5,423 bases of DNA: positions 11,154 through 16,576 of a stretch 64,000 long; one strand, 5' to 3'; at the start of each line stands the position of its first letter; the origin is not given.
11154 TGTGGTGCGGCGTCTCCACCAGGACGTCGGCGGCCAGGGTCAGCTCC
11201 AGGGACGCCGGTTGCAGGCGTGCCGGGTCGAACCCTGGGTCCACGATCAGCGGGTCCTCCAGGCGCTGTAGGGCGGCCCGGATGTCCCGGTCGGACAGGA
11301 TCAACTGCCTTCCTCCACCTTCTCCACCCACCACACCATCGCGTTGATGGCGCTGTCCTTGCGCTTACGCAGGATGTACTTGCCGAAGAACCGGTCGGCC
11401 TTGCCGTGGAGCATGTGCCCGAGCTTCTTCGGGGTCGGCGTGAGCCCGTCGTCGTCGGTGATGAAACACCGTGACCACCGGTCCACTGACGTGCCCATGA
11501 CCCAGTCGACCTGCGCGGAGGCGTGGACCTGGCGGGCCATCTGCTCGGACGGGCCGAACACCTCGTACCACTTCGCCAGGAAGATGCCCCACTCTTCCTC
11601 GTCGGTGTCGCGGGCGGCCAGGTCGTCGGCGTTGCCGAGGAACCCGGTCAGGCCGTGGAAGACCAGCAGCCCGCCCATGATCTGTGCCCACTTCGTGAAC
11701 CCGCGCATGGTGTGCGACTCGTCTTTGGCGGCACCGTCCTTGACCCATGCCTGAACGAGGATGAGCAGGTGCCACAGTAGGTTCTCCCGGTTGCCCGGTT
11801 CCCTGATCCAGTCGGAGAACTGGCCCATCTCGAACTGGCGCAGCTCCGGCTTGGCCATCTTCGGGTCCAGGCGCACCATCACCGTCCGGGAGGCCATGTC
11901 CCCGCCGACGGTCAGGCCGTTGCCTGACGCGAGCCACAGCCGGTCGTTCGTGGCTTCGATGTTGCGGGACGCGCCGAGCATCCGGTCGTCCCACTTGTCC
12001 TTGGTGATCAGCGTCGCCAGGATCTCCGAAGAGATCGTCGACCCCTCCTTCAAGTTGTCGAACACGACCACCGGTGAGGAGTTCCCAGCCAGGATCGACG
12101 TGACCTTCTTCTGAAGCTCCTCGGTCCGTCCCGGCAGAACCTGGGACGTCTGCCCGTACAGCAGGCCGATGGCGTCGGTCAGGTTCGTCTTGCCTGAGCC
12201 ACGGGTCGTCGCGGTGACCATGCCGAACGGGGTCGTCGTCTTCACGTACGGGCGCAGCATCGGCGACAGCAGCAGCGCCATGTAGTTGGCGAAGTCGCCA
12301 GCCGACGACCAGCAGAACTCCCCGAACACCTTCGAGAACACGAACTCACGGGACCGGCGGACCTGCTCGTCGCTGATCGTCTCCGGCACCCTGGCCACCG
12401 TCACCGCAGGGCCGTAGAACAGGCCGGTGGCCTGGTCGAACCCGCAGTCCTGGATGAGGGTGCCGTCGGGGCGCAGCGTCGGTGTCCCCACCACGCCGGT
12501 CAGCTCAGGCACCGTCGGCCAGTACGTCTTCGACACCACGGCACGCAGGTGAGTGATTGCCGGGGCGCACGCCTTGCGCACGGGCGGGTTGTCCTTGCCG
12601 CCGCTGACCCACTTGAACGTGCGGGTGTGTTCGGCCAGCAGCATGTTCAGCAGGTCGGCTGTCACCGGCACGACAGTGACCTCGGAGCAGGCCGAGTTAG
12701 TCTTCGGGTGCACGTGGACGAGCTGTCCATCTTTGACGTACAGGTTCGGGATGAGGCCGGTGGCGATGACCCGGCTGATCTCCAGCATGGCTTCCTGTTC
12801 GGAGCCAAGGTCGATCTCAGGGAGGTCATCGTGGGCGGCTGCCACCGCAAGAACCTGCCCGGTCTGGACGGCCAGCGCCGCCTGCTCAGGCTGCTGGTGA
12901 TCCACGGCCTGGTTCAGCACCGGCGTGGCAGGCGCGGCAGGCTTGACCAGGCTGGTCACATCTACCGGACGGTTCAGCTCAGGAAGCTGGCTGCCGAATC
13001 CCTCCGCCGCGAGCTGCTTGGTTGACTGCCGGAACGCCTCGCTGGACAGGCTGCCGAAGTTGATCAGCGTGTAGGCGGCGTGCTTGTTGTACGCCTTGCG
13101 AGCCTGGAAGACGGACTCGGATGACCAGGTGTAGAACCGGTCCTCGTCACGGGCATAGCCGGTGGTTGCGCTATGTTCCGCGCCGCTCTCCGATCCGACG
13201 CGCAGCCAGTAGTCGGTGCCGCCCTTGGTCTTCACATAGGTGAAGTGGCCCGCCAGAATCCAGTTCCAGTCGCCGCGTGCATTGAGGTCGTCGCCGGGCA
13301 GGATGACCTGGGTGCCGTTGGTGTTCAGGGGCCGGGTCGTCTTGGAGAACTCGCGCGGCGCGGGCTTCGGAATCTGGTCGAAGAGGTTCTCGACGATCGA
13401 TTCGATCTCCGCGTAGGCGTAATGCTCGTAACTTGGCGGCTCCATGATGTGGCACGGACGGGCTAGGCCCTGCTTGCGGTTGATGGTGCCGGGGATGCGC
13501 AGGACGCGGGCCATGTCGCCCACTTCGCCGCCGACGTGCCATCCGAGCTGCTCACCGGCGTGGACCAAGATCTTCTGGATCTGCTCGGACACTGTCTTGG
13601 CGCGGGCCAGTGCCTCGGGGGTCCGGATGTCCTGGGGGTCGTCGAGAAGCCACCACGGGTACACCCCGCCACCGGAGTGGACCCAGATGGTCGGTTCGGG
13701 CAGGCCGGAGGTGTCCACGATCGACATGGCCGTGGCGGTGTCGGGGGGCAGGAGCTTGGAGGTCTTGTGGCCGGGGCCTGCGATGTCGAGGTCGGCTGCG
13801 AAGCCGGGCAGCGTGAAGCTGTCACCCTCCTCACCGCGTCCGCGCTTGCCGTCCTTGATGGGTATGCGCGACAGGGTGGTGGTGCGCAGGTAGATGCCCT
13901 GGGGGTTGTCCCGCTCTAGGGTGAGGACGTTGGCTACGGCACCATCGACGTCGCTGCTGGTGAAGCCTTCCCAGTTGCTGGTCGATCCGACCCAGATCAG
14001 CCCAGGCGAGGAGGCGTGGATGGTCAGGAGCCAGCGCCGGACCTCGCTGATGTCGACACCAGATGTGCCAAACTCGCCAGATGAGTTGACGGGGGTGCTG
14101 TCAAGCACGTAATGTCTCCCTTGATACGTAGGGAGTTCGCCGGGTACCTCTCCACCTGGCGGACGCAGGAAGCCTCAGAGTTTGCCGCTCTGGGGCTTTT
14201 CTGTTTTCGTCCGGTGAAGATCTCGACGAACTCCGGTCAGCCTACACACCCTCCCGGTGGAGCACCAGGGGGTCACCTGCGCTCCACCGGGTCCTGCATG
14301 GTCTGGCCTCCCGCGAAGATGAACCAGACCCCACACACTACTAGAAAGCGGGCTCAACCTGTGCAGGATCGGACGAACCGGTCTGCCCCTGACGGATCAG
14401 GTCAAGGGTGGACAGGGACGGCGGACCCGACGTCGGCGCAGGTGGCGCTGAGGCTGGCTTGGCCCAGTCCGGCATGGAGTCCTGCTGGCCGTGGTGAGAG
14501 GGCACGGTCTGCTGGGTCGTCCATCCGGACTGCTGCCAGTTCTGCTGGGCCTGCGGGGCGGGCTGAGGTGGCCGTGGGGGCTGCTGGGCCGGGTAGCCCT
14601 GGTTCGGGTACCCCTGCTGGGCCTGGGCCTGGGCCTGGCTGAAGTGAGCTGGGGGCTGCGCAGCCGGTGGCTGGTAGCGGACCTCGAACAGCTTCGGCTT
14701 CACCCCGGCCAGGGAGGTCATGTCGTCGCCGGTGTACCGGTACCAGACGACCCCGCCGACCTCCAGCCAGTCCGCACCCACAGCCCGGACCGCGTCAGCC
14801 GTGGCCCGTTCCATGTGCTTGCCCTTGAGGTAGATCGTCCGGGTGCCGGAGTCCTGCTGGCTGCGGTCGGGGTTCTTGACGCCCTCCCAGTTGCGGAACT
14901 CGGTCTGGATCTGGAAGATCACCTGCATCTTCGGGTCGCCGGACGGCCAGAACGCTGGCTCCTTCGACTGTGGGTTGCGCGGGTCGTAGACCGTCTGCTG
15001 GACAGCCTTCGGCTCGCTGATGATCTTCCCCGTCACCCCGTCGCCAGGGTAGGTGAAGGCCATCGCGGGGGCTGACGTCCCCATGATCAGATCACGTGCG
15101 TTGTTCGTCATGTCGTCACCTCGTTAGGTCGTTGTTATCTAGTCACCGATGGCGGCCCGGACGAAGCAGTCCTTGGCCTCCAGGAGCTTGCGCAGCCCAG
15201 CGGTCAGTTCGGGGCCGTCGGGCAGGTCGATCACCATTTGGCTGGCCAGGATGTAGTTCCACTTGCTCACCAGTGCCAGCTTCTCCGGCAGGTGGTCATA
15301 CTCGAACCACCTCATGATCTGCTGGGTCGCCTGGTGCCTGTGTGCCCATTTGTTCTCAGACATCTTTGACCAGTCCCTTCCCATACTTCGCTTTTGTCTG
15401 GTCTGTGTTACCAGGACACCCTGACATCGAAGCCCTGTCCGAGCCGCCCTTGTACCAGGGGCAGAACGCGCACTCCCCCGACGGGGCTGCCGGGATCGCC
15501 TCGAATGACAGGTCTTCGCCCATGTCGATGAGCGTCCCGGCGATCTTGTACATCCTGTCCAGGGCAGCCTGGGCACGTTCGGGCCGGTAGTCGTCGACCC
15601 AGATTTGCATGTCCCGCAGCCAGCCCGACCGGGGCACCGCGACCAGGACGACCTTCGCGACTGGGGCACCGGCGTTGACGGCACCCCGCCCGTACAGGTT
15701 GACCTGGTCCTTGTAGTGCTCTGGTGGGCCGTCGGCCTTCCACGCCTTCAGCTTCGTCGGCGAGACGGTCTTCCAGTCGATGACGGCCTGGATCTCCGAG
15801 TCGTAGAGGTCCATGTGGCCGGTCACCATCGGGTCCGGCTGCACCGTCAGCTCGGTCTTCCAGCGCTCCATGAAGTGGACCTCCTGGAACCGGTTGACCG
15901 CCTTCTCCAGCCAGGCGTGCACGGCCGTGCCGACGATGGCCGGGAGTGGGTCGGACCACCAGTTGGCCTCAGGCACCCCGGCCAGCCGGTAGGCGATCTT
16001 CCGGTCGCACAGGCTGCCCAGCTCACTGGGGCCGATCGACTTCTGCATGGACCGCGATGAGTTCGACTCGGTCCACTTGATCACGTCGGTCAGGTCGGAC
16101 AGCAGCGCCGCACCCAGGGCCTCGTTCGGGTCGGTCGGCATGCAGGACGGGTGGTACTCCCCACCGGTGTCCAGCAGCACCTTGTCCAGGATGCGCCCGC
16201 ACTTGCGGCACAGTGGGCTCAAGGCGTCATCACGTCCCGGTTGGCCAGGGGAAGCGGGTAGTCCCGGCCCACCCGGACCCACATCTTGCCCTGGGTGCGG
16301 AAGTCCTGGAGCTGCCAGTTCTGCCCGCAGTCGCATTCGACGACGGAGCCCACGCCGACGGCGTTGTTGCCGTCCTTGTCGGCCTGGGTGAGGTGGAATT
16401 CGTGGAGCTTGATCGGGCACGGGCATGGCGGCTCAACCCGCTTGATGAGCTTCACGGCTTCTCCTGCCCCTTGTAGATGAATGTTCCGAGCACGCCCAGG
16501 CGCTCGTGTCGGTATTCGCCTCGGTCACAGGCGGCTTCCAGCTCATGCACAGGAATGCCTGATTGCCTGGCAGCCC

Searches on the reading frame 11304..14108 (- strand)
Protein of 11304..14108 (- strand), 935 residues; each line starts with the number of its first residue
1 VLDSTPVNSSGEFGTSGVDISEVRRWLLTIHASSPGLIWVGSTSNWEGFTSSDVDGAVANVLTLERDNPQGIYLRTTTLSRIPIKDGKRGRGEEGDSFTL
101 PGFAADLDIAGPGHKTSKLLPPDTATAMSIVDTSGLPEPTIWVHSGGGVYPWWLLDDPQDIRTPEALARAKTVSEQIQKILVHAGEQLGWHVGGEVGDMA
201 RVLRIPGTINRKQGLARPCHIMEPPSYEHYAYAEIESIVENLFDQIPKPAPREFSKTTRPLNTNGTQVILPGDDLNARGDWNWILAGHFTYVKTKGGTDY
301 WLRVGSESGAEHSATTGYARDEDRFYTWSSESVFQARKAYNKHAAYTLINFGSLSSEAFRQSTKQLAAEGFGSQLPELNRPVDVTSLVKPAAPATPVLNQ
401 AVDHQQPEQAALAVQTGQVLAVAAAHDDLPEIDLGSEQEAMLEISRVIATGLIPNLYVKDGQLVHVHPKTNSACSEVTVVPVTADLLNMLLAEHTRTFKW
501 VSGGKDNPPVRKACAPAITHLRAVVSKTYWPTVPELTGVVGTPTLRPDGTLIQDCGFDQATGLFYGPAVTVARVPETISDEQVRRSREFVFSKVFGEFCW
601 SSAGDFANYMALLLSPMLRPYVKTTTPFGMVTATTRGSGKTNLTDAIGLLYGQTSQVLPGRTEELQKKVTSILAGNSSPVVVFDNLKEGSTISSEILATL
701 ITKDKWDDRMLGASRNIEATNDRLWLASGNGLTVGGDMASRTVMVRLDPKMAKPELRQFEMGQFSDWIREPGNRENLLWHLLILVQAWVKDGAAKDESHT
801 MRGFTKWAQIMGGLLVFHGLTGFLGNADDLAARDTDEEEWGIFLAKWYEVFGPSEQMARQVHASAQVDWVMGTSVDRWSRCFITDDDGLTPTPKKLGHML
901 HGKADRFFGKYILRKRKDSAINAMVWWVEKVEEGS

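Call 18: search_protein_families(library=pfam, proteins=[window:11304-14108:-], max_evalue=0.01)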
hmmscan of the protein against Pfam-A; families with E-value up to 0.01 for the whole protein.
window:11304-14108:- (935 aa): 0 families

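Call 19: search_protein_families(library=phrogs, proteins=[window:11304-14108:-], max_evalue=0.001)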
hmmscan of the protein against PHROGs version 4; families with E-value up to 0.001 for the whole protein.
window:11304-14108:- (935 aa): 5 families
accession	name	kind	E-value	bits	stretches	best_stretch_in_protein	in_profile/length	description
phrog_19930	-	DNA, RNA and nucleotide metabolism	1.1e-78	266.5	1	228-929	195-859/865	DNA polymerase/primase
phrog_10537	-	unknown function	7.9e-51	174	1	522-859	812-1154/1229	-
phrog_29234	-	unknown function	6e-35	121.5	1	529-838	459-757/887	-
phrog_2478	-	DNA, RNA and nucleotide metabolism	2.4e-10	40.2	1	89-213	71-190/854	DNA polymerase/primase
phrog_25314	-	unknown function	0.00033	19.9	1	129-238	130-232/1010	-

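Call 20: search_dna_similar(query=window:11304-14108:-, collection=phages, mode=protein, max_rows=25)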
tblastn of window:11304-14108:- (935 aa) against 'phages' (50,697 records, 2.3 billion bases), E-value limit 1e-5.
Records with a match: 71; places in all: 71; records where one place covers at least 80% of the query: 0.
Best place of each record, by identity: <60% 71.
By first word of the organism name: Caulobacter 39; Ralstonia 10; Brevundimonas 8; Ruegeria 2; Actinoplanes 2; Bertelyvirus 2; Roseobacter 1; Rhodobacter 1; Bacteriophage 1; Phage 1; and 4 more.
By host as written in the record: Caulobacter vibrioides CB15 22; Brevundimonas pondensis LVF1 6; Caulobacter crescentus 6; Caulobacter vibrioides 6; Caulobacter crescentus NA1000 6; Ralstonia pseudosolanacearum I-31 (MT043) 5; - 4; Ruegeria pomeroyi DSS-3 3; and 11 more.
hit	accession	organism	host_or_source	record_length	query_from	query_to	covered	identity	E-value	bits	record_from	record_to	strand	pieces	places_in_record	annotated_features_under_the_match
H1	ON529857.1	Brevundimonas phage vB_BpoS-Kikimora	Brevundimonas pondensis LVF1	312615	490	919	46%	26.4%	1e-26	124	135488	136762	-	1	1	hypothetical protein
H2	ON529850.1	Brevundimonas phage vB_BpoS-Gurke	Brevundimonas pondensis LVF1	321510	490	919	46%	26.4%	1e-26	124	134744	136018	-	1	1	hypothetical protein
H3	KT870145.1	Roseobacter phage DSS3P8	Ruegeria pomeroyi DSS-3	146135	518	908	42%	27.7%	1e-35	153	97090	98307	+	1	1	hypothetical protein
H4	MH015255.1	Ruegeria phage vB_RpoS-V10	Ruegeria pomeroyi DSS-3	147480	518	908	42%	27.7%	1e-35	153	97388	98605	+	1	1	hypothetical protein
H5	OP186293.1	Rhodobacter phage RcXuper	Rhodobacter capsulatus YW1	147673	491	850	39%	29.6%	8e-36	154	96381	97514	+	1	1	hypothetical protein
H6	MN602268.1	Bacteriophage DSS3_MAL1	-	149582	491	852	39%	29.4%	5e-38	161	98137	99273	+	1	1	hypothetical protein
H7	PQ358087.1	Phage TPWB-08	Tabanus par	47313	453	864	44%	25.3%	5e-24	115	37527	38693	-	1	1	hypothetical protein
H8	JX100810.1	Caulobacter phage CcrColossus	Caulobacter crescentus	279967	467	903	47%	23.8%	9e-22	108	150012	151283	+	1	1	hypothetical protein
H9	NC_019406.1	Caulobacter phage CcrColossus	Caulobacter crescentus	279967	467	903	47%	23.8%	9e-22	108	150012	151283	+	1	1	hypothetical protein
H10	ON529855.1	Brevundimonas phage vB_BpoS-Domovoi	Brevundimonas pondensis EIF1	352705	482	906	45%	24.4%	8e-25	118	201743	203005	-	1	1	hypothetical protein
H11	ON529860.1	Brevundimonas phage vB_BpoS-Papperlapapp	Brevundimonas pondensis LVF1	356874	482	906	45%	24.4%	8e-25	118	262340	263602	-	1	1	hypothetical protein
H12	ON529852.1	Brevundimonas phage vB_BpoS-Kabachok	Brevundimonas pondensis LVF1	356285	482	906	45%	24.4%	9e-25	118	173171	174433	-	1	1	hypothetical protein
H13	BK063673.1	Caudoviricetes sp. vir525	Methanosarcinales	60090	514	861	37%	29.5%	2e-45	184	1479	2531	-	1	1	hypothetical protein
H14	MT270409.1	Phaeobacter phage MD18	Phaeobacter inhibens DSM 17395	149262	498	852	38%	28.6%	5e-36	154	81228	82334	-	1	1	hypothetical protein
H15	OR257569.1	Ruegeria phage RpAliso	Ruegeria pomeroyi DSS-3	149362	498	868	40%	27.2%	2e-38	162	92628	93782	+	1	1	hypothetical protein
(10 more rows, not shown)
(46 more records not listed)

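Call 85: search_solved_structures(query=window:11304-14108:-, max_evalue=1)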
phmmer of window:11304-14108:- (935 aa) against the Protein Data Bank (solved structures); distinct sequences matched with E-value up to 1: 0.

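Call 86: search_protein_families(library=ncbifam, proteins=[window:11304-14108:-], max_evalue=0.1)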
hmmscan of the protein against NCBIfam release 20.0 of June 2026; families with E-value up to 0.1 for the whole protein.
window:11304-14108:- (935 aa): 0 families

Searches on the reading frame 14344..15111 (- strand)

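Call 69: search_protein_families(library=pfam, proteins=[window:14344-15111:-], max_evalue=0.01)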
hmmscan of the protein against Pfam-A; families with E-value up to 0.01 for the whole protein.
window:14344-15111:- (256 aa): 0 families

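Call 70: search_protein_families(library=phrogs, proteins=[window:14344-15111:-], max_evalue=0.001)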
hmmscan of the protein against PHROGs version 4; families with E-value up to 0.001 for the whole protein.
window:14344-15111:- (256 aa): 1 family
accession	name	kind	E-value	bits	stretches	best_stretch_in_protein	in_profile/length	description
phrog_1911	-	unknown function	1.4e-31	111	1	1-199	4-179/199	-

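Call 86: search_protein_families(library=ncbifam, proteins=[window:14344-15111:-], max_evalue=0.1)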
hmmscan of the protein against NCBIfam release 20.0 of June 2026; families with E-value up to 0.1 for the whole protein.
window:14344-15111:- (256 aa): 0 families

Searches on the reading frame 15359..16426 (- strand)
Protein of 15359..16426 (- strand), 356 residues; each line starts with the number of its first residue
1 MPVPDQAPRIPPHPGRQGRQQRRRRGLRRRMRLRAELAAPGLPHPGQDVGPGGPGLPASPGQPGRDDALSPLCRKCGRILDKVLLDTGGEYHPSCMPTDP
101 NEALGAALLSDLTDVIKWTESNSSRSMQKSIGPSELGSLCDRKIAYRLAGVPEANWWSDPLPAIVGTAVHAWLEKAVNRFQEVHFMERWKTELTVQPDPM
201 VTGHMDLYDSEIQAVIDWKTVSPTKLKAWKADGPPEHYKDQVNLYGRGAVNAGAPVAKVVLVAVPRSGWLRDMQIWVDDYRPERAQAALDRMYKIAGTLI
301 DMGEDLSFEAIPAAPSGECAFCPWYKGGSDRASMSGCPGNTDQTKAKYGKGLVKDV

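Call 69: search_protein_families(library=pfam, proteins=[window:15359-16426:-], max_evalue=0.01)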
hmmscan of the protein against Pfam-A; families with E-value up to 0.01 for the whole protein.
window:15359-16426:- (356 aa): 2 families
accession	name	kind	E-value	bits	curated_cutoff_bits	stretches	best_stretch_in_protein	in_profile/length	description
PF12705.13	PDDEXK_1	-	5.5e-07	30.2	22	1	155-324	83-242/247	PD-(D/E)XK nuclease superfamily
PF12684.13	DUF3799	-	0.0032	17.7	26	0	202-280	110-195/233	PDDEXK-like domain of unknown function (DUF3799)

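Call 70: search_protein_families(library=phrogs, proteins=[window:15359-16426:-], max_evalue=0.001)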
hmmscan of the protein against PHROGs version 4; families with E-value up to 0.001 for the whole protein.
window:15359-16426:- (356 aa): 5 families
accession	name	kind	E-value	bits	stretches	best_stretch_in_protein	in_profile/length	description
phrog_1674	-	DNA, RNA and nucleotide metabolism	1e-67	229.2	1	98-340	20-274/276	exonuclease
phrog_29210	-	unknown function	1.8e-23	84.5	1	203-347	2-148/151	-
phrog_1706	-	DNA, RNA and nucleotide metabolism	3.2e-14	54.1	1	100-326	20-240/293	CRISPR/Cas system associated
phrog_1990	-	DNA, RNA and nucleotide metabolism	6.3e-05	23.5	1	108-326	17-233/290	Cas4-domain exonuclease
phrog_434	-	DNA, RNA and nucleotide metabolism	0.00047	20.5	1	176-245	116-190/372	RecE-like recombination exonuclease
